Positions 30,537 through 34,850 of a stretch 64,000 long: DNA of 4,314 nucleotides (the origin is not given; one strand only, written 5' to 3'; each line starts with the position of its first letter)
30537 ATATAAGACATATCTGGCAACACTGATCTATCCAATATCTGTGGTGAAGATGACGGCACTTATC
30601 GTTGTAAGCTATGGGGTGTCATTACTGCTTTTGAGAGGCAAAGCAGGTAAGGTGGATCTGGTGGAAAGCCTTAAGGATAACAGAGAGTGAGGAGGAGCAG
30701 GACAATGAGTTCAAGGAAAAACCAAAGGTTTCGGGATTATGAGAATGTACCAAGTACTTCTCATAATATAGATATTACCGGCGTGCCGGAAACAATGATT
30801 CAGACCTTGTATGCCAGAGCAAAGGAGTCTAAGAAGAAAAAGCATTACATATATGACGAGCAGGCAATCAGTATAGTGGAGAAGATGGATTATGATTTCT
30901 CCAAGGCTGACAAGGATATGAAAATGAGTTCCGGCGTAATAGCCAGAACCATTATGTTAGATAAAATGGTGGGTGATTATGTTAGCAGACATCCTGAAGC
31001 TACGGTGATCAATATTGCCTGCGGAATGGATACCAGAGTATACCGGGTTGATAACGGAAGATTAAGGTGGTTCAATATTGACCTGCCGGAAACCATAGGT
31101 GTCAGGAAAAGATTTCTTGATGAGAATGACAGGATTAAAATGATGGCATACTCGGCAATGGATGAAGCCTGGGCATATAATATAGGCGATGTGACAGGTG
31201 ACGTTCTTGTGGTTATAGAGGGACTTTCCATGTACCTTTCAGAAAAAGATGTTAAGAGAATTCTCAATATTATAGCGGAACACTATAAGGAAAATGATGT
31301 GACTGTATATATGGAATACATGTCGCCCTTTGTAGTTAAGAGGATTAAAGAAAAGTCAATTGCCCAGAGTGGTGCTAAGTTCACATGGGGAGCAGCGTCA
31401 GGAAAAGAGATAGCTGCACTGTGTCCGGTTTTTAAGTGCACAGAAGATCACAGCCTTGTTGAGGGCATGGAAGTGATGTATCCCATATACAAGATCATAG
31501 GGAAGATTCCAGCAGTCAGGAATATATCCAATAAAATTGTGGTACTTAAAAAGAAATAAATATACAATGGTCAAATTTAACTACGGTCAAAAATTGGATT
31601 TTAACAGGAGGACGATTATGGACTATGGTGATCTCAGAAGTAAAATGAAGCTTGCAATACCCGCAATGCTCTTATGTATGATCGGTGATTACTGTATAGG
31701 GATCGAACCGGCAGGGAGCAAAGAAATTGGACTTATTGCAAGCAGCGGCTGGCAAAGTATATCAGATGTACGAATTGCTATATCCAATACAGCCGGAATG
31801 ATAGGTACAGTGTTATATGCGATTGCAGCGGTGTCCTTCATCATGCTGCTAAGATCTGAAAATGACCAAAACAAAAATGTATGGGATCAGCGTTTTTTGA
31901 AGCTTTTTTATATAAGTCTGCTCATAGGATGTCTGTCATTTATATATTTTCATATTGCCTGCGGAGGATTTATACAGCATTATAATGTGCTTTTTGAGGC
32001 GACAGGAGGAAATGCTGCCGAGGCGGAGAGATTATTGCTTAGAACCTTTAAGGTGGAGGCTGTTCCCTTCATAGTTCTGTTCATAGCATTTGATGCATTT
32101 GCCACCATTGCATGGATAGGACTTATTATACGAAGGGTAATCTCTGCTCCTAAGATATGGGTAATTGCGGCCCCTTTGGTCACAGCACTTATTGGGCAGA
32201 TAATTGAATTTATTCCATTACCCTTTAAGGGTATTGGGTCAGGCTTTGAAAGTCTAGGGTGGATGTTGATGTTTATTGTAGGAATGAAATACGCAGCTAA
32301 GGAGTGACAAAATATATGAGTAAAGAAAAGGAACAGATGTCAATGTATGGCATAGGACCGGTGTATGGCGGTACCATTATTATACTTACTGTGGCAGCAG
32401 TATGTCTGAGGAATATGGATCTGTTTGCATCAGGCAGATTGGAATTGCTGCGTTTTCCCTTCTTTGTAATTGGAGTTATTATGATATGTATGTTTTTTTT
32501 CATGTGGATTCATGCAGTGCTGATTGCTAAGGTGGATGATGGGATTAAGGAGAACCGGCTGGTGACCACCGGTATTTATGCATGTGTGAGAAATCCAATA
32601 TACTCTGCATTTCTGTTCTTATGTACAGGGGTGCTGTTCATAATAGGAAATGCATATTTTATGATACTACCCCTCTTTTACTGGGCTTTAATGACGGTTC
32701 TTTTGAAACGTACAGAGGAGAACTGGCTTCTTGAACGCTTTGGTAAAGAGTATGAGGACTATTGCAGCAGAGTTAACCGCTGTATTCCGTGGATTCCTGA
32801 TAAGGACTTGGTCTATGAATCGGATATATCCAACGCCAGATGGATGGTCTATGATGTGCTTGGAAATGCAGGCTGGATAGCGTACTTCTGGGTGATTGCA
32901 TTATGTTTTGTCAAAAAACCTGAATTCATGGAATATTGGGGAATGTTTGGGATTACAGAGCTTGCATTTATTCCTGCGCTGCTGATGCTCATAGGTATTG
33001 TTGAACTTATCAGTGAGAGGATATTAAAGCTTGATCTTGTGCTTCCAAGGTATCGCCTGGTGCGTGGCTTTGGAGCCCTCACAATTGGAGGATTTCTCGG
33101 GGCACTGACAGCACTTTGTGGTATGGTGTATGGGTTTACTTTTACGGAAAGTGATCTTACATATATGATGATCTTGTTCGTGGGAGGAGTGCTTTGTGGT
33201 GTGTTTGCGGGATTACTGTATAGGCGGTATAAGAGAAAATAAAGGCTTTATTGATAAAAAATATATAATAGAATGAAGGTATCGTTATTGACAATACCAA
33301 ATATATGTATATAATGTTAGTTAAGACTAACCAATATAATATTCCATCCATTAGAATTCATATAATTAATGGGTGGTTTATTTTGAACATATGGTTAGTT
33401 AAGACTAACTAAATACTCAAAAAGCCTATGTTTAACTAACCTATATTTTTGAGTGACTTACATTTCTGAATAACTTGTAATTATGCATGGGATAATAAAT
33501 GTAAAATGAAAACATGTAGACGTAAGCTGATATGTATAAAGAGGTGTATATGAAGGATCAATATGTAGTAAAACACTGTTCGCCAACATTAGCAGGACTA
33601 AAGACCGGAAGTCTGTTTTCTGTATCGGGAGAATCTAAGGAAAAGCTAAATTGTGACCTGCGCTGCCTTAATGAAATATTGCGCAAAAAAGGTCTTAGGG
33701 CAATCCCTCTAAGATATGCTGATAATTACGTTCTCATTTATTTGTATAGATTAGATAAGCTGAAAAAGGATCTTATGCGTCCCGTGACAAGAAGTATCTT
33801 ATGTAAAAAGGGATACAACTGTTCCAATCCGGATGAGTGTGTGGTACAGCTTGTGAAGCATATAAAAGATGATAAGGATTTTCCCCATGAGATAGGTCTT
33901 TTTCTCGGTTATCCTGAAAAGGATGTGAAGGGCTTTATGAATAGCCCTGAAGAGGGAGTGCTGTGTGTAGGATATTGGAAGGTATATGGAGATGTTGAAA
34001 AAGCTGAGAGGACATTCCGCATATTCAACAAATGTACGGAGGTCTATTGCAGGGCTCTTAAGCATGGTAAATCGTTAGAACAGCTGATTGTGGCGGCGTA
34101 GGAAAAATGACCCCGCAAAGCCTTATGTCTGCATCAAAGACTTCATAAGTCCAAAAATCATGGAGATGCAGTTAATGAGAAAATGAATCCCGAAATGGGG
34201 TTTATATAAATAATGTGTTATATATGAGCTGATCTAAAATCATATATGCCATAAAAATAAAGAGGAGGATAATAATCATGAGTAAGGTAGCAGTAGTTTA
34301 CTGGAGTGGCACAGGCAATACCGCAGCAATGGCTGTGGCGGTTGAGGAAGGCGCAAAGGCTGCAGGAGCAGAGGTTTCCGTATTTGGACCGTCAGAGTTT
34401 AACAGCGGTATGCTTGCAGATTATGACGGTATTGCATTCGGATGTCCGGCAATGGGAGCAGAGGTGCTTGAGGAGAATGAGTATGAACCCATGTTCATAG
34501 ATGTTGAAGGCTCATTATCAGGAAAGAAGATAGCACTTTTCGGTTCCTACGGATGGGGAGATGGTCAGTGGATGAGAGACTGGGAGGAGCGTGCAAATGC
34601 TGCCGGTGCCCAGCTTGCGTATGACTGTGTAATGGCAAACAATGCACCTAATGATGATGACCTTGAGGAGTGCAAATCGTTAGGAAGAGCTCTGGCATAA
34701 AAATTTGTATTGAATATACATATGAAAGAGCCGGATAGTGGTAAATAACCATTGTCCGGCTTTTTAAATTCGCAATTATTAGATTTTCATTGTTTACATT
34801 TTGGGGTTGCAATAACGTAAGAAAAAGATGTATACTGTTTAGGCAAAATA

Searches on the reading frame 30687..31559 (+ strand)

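Call 72: search_protein_families(library=pfam, proteins=[window:30687-31559:+], max_evalue=0.0001)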
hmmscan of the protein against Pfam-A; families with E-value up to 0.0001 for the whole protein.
window:30687-31559:+ (290 aa): 1 family
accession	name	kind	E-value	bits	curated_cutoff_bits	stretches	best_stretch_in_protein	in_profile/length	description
PF04072.20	LCM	-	7.5e-17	62.3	22.3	1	39-196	3-186/187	Leucine carboxyl methyltransferase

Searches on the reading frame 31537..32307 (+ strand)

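Call 72: search_protein_families(library=pfam, proteins=[window:31537-32307:+], max_evalue=0.0001)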
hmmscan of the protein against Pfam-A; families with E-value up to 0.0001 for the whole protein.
window:31537-32307:+ (256 aa): 1 family
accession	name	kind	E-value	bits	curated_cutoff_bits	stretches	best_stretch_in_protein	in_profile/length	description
PF20599.3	DUF6796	-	1.2e-37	130.1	26.9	1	33-255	6-224/225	Family of unknown function (DUF6796)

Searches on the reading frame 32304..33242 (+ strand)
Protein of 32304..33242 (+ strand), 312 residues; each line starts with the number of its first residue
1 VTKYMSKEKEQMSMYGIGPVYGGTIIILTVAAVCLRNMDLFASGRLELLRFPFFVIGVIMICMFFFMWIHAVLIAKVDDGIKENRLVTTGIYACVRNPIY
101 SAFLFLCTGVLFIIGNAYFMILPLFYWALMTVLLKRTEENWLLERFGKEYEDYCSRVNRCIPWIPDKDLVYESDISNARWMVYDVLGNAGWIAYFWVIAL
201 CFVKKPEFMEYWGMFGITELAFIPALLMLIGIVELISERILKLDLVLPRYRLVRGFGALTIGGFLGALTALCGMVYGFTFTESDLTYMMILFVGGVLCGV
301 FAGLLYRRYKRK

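Call 72: search_protein_families(library=pfam, proteins=[window:32304-33242:+], max_evalue=0.0001)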
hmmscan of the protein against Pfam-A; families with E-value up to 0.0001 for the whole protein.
window:32304-33242:+ (312 aa): 1 family
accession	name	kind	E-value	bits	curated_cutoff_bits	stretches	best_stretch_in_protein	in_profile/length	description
PF04191.18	PEMT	-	1.9e-09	38.4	25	1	80-148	36-104/105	Phospholipid methyltransferase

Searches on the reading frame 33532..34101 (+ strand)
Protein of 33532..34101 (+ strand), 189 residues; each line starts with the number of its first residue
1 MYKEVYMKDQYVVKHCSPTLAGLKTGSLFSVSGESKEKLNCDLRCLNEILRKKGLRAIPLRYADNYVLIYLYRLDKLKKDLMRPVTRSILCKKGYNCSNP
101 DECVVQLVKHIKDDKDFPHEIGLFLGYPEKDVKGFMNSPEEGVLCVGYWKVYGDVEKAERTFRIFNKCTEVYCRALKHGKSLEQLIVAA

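Call 6: search_protein_families(library=pfam, proteins=[window:33532-34101:+])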
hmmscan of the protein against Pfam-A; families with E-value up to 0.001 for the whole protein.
window:33532-34101:+ (189 aa): 1 family
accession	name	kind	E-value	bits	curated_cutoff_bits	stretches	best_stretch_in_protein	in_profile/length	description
PF12672.12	DUF3793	-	7.3e-56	189.1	25.1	1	13-186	2-167/167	Protein of unknown function (DUF3793)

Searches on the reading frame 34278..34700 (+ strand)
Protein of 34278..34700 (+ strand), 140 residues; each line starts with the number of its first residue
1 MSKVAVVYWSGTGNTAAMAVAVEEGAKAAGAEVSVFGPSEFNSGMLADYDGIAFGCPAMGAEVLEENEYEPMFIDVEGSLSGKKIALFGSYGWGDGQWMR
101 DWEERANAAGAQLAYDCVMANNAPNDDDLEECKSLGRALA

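Call 6: search_protein_families(library=pfam, proteins=[window:34278-34700:+])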
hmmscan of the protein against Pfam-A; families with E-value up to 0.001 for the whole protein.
window:34278-34700:+ (140 aa): 2 families
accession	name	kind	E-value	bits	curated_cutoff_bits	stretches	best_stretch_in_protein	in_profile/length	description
PF00258.30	Flavodoxin_1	-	2.1e-17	64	25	1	6-133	1-140/143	Flavodoxin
PF12641.12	Flavodoxin_3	-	6.1e-05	23.3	27.5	1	5-99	1-86/160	Flavodoxin domain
